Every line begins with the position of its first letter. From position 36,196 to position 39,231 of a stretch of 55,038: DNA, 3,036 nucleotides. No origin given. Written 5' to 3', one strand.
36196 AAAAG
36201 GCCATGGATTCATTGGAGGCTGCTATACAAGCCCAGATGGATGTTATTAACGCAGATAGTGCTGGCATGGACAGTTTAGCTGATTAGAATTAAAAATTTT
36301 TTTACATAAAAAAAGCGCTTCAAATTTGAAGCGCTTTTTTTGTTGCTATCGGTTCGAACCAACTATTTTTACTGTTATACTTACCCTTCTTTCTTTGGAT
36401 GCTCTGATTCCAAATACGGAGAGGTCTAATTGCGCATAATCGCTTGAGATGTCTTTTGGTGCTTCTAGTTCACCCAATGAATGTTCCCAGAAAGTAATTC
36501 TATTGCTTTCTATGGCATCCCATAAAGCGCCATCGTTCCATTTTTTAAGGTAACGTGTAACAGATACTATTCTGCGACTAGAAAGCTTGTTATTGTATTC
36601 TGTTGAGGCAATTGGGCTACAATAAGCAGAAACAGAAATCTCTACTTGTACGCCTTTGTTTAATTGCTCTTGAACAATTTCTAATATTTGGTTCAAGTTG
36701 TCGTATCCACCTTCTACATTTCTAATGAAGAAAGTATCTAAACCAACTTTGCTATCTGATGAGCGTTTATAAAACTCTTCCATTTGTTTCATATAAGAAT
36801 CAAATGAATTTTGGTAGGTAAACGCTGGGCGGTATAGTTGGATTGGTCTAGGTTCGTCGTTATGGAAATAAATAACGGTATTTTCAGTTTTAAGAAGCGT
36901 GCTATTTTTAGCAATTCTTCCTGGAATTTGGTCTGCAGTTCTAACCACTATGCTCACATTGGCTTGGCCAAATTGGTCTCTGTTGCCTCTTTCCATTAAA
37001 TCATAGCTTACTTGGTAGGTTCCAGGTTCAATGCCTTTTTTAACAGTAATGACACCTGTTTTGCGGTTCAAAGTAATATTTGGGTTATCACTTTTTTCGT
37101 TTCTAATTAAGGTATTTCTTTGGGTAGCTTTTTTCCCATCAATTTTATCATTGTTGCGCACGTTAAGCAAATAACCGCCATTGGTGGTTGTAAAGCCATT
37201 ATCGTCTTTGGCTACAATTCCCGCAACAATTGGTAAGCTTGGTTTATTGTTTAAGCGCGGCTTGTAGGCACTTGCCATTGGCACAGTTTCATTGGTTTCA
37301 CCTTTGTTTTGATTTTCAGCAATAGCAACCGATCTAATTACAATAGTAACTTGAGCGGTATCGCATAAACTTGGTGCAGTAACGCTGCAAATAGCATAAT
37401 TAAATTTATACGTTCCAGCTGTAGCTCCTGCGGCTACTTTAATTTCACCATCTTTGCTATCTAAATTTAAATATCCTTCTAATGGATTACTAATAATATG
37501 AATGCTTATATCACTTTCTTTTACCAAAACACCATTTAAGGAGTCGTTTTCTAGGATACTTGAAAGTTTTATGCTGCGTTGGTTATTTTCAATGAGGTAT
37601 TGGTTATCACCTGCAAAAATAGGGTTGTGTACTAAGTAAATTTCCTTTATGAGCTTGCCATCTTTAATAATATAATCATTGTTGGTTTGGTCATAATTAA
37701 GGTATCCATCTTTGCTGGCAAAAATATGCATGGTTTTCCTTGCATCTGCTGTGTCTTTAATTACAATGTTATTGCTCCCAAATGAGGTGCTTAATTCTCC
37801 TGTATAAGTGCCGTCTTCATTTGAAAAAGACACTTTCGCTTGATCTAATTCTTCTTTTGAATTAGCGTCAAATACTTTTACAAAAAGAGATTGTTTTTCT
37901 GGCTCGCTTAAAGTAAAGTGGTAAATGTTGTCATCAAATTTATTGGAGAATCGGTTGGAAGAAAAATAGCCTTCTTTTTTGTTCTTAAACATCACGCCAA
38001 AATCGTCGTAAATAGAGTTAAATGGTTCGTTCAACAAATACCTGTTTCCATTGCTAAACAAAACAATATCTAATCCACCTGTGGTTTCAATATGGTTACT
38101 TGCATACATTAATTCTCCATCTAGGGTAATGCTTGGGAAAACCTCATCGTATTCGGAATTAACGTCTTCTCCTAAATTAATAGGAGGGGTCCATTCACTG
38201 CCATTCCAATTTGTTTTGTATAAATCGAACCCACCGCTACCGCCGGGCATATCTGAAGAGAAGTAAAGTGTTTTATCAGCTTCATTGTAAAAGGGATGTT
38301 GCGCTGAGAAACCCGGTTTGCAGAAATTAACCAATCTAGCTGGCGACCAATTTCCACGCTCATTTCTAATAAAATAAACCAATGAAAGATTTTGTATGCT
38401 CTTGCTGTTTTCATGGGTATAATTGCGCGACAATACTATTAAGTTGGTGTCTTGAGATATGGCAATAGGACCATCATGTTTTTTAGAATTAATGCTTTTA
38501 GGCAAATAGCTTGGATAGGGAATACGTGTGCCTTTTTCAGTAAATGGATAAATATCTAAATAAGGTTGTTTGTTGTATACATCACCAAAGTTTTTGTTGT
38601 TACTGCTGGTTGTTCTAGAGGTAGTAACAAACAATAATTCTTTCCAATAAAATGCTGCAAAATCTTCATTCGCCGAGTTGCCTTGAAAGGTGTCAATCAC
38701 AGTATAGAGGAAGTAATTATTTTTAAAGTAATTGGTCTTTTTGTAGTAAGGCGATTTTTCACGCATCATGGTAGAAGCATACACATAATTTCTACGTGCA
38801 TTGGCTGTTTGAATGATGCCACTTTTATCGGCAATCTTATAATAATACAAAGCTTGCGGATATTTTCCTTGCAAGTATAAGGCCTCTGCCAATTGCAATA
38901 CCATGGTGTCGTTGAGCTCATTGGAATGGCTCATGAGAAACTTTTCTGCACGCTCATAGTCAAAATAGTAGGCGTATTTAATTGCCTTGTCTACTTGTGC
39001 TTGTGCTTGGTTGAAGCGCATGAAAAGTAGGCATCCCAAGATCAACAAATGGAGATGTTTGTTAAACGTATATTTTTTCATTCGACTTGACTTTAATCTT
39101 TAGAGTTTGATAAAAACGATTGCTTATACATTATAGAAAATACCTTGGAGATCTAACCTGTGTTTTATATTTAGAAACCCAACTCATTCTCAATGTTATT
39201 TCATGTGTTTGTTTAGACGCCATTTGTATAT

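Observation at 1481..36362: Highly iterated palindrome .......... (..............) inside unrelated genes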

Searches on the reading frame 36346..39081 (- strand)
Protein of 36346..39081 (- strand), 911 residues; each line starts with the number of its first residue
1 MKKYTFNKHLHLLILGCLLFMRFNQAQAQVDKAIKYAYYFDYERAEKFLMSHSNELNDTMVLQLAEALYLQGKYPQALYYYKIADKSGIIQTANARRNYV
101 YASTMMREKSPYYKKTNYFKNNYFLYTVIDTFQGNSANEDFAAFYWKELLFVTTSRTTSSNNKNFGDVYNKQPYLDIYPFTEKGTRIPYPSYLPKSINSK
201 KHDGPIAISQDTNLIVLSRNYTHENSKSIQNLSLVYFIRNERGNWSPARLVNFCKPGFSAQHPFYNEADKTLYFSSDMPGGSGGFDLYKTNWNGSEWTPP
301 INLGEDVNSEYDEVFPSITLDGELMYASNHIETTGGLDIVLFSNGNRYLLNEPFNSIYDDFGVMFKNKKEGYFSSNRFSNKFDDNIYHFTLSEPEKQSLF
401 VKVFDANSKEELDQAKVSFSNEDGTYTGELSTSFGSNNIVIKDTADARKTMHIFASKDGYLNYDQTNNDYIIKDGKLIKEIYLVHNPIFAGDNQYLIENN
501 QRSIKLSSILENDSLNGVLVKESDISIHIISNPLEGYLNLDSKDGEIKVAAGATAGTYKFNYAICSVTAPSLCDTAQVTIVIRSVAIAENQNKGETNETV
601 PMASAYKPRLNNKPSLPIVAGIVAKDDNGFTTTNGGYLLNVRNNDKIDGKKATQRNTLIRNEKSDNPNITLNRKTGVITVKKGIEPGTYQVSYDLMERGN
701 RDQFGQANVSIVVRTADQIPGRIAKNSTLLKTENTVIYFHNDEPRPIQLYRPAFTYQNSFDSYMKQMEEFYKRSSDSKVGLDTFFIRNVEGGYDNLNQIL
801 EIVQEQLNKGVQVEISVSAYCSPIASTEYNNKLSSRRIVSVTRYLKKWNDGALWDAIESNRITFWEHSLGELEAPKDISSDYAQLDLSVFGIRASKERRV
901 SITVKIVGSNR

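Call 23: find_encoding_contigs(protein=window:36346-39081:-, flank=10000, max_places=10)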
Protein window:36346-39081:- (911 aa): 5 contigs read that carry it; 3 places shown.
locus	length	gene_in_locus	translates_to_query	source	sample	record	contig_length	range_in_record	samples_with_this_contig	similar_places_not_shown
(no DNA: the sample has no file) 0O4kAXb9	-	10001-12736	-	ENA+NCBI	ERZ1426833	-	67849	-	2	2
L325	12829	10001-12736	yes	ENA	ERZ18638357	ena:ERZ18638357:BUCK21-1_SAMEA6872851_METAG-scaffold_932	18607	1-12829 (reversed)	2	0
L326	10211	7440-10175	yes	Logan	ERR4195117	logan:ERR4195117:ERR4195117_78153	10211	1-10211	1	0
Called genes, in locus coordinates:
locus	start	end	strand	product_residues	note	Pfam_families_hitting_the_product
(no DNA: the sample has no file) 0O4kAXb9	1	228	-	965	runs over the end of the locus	-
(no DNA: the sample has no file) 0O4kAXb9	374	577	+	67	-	-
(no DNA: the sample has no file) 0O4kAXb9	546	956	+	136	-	PF07332:Phage_holin_3_6 (faint)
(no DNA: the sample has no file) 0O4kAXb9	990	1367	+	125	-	-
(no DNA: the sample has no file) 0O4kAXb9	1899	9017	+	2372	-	PF17963:Big_9, PF13573:SprB, PF13585:CHU_C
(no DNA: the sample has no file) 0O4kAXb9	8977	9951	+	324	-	PF11751:PorP_SprF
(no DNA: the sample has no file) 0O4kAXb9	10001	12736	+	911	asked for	-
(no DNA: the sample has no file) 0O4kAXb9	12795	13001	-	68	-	-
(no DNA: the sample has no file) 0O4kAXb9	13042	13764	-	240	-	PF00005:ABC_tran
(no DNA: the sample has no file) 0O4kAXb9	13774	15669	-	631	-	PF13522:GATase_6 (faint), PF13537:GATase_7 (faint)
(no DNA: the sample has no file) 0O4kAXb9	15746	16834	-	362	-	PF00924:MS_channel_2nd, PF21082:MS_channel_3rd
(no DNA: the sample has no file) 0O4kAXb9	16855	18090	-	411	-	PF02812:ELFV_dehydrog_N, PF00208:ELFV_dehydrog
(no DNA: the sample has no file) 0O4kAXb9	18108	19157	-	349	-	PF03702:AnmK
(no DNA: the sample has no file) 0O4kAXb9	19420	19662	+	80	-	-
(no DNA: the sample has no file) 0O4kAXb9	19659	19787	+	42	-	-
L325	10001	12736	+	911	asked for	-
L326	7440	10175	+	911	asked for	-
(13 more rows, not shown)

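Call 60: search_protein_families(library=pfam, proteins=[window:36346-39078:-])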
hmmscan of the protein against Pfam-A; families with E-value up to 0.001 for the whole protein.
window:36346-39078:- (910 aa): 0 families
